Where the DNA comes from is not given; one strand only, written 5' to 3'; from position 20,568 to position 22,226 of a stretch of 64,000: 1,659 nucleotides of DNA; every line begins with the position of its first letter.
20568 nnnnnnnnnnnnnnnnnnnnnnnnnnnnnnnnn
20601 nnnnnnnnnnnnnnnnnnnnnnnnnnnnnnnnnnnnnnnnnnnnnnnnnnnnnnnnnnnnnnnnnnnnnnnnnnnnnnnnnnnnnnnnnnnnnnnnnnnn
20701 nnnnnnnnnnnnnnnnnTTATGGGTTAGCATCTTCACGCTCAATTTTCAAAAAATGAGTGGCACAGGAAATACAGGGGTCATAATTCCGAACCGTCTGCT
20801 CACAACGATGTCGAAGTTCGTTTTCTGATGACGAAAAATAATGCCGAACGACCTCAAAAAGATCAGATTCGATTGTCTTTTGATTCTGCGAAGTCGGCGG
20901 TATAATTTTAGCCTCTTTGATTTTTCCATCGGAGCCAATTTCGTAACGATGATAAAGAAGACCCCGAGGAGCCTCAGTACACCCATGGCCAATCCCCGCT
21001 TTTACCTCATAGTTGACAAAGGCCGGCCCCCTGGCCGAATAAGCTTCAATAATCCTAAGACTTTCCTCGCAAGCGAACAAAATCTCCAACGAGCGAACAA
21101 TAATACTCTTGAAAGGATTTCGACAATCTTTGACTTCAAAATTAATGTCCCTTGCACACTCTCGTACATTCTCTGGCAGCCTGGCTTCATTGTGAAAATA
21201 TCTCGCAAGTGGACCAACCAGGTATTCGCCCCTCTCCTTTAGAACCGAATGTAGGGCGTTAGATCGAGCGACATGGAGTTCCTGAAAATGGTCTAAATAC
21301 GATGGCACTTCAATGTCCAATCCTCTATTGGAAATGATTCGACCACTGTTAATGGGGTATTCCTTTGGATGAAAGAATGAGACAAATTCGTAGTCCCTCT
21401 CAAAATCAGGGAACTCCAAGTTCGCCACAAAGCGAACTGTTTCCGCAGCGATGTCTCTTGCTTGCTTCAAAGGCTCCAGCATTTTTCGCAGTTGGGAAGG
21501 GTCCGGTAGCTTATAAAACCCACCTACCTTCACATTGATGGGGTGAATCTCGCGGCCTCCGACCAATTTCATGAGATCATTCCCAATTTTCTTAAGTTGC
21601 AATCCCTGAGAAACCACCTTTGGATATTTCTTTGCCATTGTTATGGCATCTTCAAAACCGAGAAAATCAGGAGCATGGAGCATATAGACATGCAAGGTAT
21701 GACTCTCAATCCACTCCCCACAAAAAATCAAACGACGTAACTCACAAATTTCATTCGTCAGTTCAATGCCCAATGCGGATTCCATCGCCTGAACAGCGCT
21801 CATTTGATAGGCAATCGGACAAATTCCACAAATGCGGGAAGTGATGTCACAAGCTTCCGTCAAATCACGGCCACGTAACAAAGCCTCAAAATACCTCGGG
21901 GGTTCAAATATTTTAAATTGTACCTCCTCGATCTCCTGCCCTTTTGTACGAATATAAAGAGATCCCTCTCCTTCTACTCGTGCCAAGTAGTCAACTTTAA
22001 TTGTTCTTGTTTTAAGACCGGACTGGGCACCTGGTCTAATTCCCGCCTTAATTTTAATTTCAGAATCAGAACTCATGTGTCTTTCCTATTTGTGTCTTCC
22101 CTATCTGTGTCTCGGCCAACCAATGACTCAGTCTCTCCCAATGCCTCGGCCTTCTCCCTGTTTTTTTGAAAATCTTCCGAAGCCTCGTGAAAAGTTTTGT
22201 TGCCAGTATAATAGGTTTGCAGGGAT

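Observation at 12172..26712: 14.5-kb single-strand fermentative module: CoA-transferase, group-3b-type hydrogenase, full Hyp set and pyruvate formate-lyase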

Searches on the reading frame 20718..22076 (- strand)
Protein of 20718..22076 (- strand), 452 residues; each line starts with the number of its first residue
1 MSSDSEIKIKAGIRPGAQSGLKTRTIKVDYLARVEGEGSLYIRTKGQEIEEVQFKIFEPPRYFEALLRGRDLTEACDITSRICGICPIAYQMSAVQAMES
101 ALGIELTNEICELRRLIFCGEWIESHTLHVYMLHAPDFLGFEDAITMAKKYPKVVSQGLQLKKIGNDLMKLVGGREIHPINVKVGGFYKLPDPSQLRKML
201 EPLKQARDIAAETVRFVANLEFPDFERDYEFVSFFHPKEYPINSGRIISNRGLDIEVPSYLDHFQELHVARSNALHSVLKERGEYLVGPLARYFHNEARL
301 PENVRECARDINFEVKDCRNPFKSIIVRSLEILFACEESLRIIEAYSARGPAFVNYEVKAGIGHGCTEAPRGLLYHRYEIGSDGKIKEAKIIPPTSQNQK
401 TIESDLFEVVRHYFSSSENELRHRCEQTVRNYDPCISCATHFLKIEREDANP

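Call 4: search_protein_families(library=pfam, proteins=[window:20718-22076:-])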
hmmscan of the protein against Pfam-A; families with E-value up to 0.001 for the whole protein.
window:20718-22076:- (452 aa): 1 family
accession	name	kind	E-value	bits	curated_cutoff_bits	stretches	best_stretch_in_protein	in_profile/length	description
PF00374.24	NiFeSe_Hases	-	5.9e-31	108.4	25.8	2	61-148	1-88/508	Nickel-dependent hydrogenase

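Call 5: search_protein_families(library=ncbifam, proteins=[window:20718-22076:-], max_evalue=0.01)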
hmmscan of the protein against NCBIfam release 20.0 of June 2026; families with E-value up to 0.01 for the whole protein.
window:20718-22076:- (452 aa): 9 families
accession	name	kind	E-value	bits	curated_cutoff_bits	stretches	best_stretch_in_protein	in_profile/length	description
NF040828.1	sulfhyd_ShyA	equivalog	7.1e-85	285.4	700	1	26-444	3-414/415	NAD(P)-dependent hydrogenase/sulfhydrogenase 2 subunit alpha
NF040832.1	sulfhyd_HydA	equivalog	1.6e-79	268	880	1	26-444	5-425/426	NADPH-dependent hydrogenase/sulfhydrogenase 1 subunit alpha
TIGR03295.1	frhA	equivalog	6.1e-46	157.2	392.5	1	24-448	3-402/412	coenzyme F420 hydrogenase subunit alpha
NF041785.2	VhuA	equivalog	9.5e-37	126.5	800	2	26-220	4-205/418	F420-non-reducing hydrogenase Vhu subunit A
NF033181.1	NiFeSe_hydrog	equivalog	1.4e-35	123.2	600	2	25-213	3-184/507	nickel-dependent hydrogenase large subunit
NF045518.1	H2_NiFeSe_large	exception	7.1e-32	110.8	780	2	25-210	3-202/485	NiFeSe hydrogenase large subunit HysA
NF007550.0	PRK10170.1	equivalog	2.8e-17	62.4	1101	2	24-150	17-143/597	Ni/Fe-hydrogenase large subunit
NF007778.0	PRK10467.1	equivalog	5.1e-17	61.3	969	2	26-146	5-124/567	hydrogenase 2 large subunit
NF041786.2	VhuU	equivalog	8.6e-05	22.3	70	1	428-443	14-29/45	F420-non-reducing hydrogenase selenoprotein subunit VhuU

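Call 7: find_encoding_contigs(protein=window:20718-22076:-, flank=10000, max_places=10)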
Protein window:20718-22076:- (452 aa): no gene with exactly this product is on record in the collection.

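Call 10: find_homologous_proteins(query=window:20718-22076:-, max_evalue=1e-20)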
Query window:20718-22076:- (452 aa): 8000 proteins with E <= 1e-20 among 8000 candidates; the best 120 are listed.
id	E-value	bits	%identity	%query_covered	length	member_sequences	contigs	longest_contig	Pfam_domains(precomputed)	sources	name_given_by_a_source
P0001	0.0e+0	1015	98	100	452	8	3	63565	PF00374.25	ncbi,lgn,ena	-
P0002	1.9e-289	978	94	100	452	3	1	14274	PF00374.25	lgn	-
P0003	6.0e-236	802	77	100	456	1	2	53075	PF00374.25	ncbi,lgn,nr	ncbi:MAG: Ni/Fe hydrogenase subunit alpha [Bdellovibrionales bacterium]|nr:Ni/Fe hydrogenase subunit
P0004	3.6e-222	756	74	98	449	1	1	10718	PF00374.25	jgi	jgi:sulfhydrogenase subunit alpha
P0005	1.2e-216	738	71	99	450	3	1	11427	PF00374.25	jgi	jgi:coenzyme F420-reducing hydrogenase alpha subunit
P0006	9.0e-214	729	70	99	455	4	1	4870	PF00374.25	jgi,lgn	jgi:sulfhydrogenase subunit alpha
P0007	8.1e-213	726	72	99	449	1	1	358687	PF00374.25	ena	-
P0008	1.3e-212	725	69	99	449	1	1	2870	PF00374.25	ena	-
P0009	3.1e-208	710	68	98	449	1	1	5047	PF00374.25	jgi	jgi:sulfhydrogenase subunit alpha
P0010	7.3e-207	706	69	99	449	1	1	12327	PF00374.25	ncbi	-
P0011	3.4e-205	700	68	98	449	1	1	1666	PF00374.25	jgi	jgi:coenzyme F420-reducing hydrogenase alpha subunit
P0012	6.1e-204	696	69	94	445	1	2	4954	PF00374.25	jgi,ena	-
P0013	7.9e-203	693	69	94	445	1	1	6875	PF00374.25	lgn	-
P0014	3.7e-202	690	67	99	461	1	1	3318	PF00374.25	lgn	-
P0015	7.8e-199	679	64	98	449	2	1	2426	PF00374.25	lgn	-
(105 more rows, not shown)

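Call 11: find_encoding_contigs(protein=P0001, flank=10000, max_places=3)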
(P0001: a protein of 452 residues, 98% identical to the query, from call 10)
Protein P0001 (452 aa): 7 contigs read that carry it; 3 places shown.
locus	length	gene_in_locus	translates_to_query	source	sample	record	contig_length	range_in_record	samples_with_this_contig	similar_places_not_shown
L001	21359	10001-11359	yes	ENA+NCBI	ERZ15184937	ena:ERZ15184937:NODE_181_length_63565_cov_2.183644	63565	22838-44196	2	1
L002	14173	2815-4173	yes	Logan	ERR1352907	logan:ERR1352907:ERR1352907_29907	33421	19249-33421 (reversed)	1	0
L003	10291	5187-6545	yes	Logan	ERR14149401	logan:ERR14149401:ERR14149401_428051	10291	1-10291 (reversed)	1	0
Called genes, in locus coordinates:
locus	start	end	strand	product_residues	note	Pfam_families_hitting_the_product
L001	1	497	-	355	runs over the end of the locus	-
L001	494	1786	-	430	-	-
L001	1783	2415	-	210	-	-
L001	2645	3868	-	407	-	PF00999:Na_H_Exchanger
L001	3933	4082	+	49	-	-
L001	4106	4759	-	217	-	PF03446:NAD_binding_2 (weak), PF03807:F420_oxidored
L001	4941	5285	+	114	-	PF01047:MarR (weak), PF12802:MarR_2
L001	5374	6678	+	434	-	PF02550:AcetylCoA_hydro, PF13336:AcetylCoA_hyd_C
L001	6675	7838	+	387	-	PF13746:Fer4_18 (faint), PF12838:Fer4_7 (faint), PF13183:Fer4_8 (faint), PF12797:Fer4_2 (faint), PF13187:Fer4_9 (faint), PF13237:Fer4_10 (faint), PF17179:Fer4_22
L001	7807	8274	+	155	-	PF00027:cNMP_binding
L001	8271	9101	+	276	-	PF00175:NAD_binding_1, PF10418:DHODB_Fe-S_bind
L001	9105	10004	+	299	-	PF01058:Oxidored_q6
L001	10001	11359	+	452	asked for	PF00374:NiFeSe_Hases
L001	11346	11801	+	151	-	PF01750:HycI (weak)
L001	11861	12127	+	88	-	PF01155:HypA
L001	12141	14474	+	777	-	PF00708:Acylphosphatase, PF07503:zf-HYPF, PF01300:Sua5_yciO_yrdC, PF17788:HypF_C, PF22521:HypF_C_2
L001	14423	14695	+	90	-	PF01455:HupF_HypC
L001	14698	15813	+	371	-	PF01924:HypD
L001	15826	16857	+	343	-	PF00586:AIRS, PF02769:AIRS_C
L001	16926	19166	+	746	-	PF02901:PFL-like, PF01228:Gly_radical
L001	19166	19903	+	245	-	PF13353:Fer4_12, PF04055:Radical_SAM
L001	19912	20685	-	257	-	PF00106:adh_short, PF01370:Epimerase (weak), PF08659:KR, PF13561:adh_short_C2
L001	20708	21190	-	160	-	-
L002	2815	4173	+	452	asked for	PF00374:NiFeSe_Hases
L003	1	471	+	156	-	?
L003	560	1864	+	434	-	PF02550:AcetylCoA_hydro, PF13336:AcetylCoA_hyd_C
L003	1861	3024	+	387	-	PF13746:Fer4_18 (faint), PF12838:Fer4_7 (faint), PF13183:Fer4_8 (faint), PF12797:Fer4_2 (faint), PF13187:Fer4_9 (faint), PF13237:Fer4_10 (faint), PF17179:Fer4_22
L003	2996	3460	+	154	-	PF00027:cNMP_binding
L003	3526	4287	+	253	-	PF00175:NAD_binding_1, PF10418:DHODB_Fe-S_bind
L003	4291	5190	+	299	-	PF01058:Oxidored_q6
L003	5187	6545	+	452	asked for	PF00374:NiFeSe_Hases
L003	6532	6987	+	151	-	PF01750:HycI (weak)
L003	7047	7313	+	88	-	PF01155:HypA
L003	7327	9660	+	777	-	PF00708:Acylphosphatase, PF07503:zf-HYPF, PF01300:Sua5_yciO_yrdC, PF17788:HypF_C, PF22521:HypF_C_2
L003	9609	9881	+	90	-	PF01455:HupF_HypC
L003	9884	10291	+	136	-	?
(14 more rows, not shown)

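Call 12: find_encoding_contigs(protein=P0003, flank=10000, max_places=3)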
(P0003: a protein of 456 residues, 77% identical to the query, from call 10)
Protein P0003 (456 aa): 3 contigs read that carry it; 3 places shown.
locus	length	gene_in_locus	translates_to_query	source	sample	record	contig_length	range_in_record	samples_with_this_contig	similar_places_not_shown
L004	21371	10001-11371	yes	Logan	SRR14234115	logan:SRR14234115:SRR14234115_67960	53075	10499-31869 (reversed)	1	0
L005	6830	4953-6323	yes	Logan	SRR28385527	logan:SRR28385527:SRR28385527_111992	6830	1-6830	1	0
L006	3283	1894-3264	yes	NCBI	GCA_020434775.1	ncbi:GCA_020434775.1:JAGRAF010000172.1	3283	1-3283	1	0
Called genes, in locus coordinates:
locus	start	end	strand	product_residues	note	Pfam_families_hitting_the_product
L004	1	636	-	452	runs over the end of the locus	-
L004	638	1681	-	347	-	-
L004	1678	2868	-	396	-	-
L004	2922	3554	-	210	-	-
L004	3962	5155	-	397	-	PF00999:Na_H_Exchanger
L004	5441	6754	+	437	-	PF02550:AcetylCoA_hydro, PF13336:AcetylCoA_hyd_C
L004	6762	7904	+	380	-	PF12838:Fer4_7 (faint), PF13183:Fer4_8 (faint), PF13746:Fer4_18 (faint), PF13237:Fer4_10 (faint), PF25160:LdpA_Fe-S-bd (faint), PF13187:Fer4_9 (faint), PF17179:Fer4_22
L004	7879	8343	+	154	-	PF00027:cNMP_binding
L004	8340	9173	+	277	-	PF00175:NAD_binding_1, PF10418:DHODB_Fe-S_bind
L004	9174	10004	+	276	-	PF01058:Oxidored_q6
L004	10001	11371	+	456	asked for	PF00374:NiFeSe_Hases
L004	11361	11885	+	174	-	PF01750:HycI (weak)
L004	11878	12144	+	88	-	PF01155:HypA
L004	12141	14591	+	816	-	PF00708:Acylphosphatase, PF07503:zf-HYPF, PF01300:Sua5_yciO_yrdC, PF17788:HypF_C, PF22521:HypF_C_2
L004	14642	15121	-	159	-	PF01661:Macro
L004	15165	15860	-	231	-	PF00230:MIP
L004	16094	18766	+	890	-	PF13191:AAA_16 (faint), PF13401:AAA_22 (faint)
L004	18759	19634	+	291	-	PF00924:MS_channel_2nd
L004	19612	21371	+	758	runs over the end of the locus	PF00582:Usp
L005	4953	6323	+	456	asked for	PF00374:NiFeSe_Hases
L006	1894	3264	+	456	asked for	PF00374:NiFeSe_Hases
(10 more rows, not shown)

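Call 15: find_related_loci(query=window:20718-22076:-, collection=genome_contigs, flank=10000)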
Query window:20718-22076:- (452 aa) in genome_contigs; peptide patterns used: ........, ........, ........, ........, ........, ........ (x = any residue, [..] = any of these).
217 stretches matched a pattern; 75 encode a relative of the query (tblastn E <= 1e-3); 75 distinct loci.
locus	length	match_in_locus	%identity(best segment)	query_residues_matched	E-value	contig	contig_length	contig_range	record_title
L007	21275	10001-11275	67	25-449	0e+0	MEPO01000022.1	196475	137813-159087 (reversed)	MAG: Bdellovibrionales bacterium GWA1_52_35 gwa1_scaffold_46, whole genome shotgun sequence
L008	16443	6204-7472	65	23-445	0e+0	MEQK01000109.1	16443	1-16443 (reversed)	MAG: Bdellovibrionales bacterium RIFOXYD1_FULL_55_31 rifoxyd1_full_scaffold_3874, whole genome shotgun sequence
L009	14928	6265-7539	61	21-446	0e+0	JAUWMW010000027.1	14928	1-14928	MAG: bacterium isolate CSMAG_2408 CSMAG_2408_k141_438301_length_14928_cov_47.9301, whole genome shotgun sequence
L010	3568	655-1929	61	21-446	0e+0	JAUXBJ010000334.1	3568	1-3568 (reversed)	MAG: bacterium isolate CSMAG_2796 CSMAG_2796_k117_4104515_length_3568_cov_37.9649, whole genome shotgun sequence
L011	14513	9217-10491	61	21-446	0e+0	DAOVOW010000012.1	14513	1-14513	MAG TPA_asm: bacterium isolate CSMAG_1533 CSMAG_1533_k141_165135_length_14513_cov_34.0000, whole genome shotgun sequence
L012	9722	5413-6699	62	19-448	0e+0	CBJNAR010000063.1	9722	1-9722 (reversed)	MAG TPA_asm: uncultured bacterium isolate SRR28262197_binner13_Refined_11 genome assembly, contig: ERZ27336831.843, whol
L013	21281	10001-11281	61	21-448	0e+0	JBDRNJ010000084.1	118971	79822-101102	MAG: bacterium isolate MEGAHIT-group-1.882 k141_11409549, whole genome shotgun sequence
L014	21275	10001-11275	62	23-448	4e-180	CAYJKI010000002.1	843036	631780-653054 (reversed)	MAG TPA_asm: uncultured Ignavibacteria bacterium isolate ERP124720_co1_89 genome assembly, contig: NODE_8_length_843036_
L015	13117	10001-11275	63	23-448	6e-180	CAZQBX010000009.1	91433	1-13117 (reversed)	MAG TPA_asm: uncultured Ignavibacteria bacterium isolate binchicken_co16_313 genome assembly, contig: NODE_421_length_91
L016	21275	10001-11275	62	23-448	2e-179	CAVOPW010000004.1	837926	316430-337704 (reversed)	MAG: uncultured bacterium isolate MFD00032.bin.2.168 genome assembly, contig: contig_11060, whole genome shotgun sequenc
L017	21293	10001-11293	61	19-448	3e-179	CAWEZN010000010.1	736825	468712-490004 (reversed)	MAG: uncultured candidate division Zixibacteria bacterium isolate MFD05942.bin.2.353 genome assembly, contig: contig_440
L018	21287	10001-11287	61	21-448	4e-179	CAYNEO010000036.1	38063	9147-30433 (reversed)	MAG TPA_asm: uncultured Ignavibacteriales bacterium isolate binchicken_co150_676 genome assembly, contig: NODE_2244_leng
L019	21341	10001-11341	60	3-448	6e-178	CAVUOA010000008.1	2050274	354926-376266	MAG: Ignavibacteriota bacterium isolate MFD02416.bin.2.75 genome assembly, contig: contig_13703, whole genome shotgun se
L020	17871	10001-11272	62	22-446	8e-178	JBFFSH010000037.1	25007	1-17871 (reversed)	MAG: Thermodesulfobacteriota bacterium isolate Mix_mud21.2022.07.37 k141_1241315_length_25007_cov_23.4108, whole genome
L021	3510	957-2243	60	21-448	0e+0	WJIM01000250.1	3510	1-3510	MAG: Candidatus Zixiibacteriota bacterium isolate Bin_249 k141_2034132, whole genome shotgun sequence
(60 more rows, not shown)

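Call 37: search_solved_structures(query=window:20718-22076:-, max_evalue=0.00001)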
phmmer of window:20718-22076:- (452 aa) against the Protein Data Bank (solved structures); distinct sequences matched with E-value up to 0.00001: 70 (the best 60 are shown).
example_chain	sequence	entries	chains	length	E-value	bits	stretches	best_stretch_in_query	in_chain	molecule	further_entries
9nez_D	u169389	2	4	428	7.8e-70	239.4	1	26-444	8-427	Sulfhydrogenase 1 subunit alpha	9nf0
9e15_B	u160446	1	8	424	5e-69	236.7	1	26-441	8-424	Sulfhydrogenase 1 subunit alpha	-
9e1j_B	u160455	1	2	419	5.8e-69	236.5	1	26-441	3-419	Sulfhydrogenase 1 subunit alpha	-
5yxy_A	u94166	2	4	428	2.6e-68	234.4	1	26-444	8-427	Cytosolic NiFe-hydrogenase, alpha subunit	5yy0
5odc_F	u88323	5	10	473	6e-46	160.7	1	27-446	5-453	Methyl-viologen reducing hydrogenase subunit A | Methyl-viologen reducing hydrogenase, subunit A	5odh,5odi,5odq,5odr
7t2r_D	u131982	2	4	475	4.3e-44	154.5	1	26-443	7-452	NiFe hydrogenase large subunit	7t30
9sw2_F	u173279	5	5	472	1.4e-39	139.6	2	29-233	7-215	F420-non-reducing hydrogenase subunit A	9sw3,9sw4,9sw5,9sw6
5xf9_D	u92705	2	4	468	8.4e-36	127.2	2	21-208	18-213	NAD-reducing hydrogenase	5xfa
9sfi_g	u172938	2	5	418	8.2e-32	114.1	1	26-408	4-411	Coenzyme F420-reducing hydrogenase, alpha subunit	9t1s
6qgt_A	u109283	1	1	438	1.3e-31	113.4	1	23-258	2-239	F420-reducing hydrogenase, subunit alpha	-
6qgr_A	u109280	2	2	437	1.8e-31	112.9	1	23-258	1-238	Coenzyme F420 hydrogenase subunit alpha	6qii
5jsu_B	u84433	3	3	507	4.3e-27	98.6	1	23-212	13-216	Periplasmic [NiFeSe] hydrogenase, large subunit, selenocysteine-containing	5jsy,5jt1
9r51_A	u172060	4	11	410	2.6e-26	95.9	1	27-217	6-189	F420-reducing [NiFe]-hydrogenase from Methanothermococcus thermolithotrophicus subunit alp | F420-reducing [NiFe]-hydrogenase from Methanothermococcus thermolit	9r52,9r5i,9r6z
5jsh_B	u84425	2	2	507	1.4e-25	93.6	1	23-212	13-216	Periplasmic [NiFeSe] hydrogenase, large subunit, selenocysteine-containing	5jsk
3zfs_A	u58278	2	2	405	1.9e-25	93.1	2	29-215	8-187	F420-REDUCING HYDROGENASE, SUBUNIT ALPHA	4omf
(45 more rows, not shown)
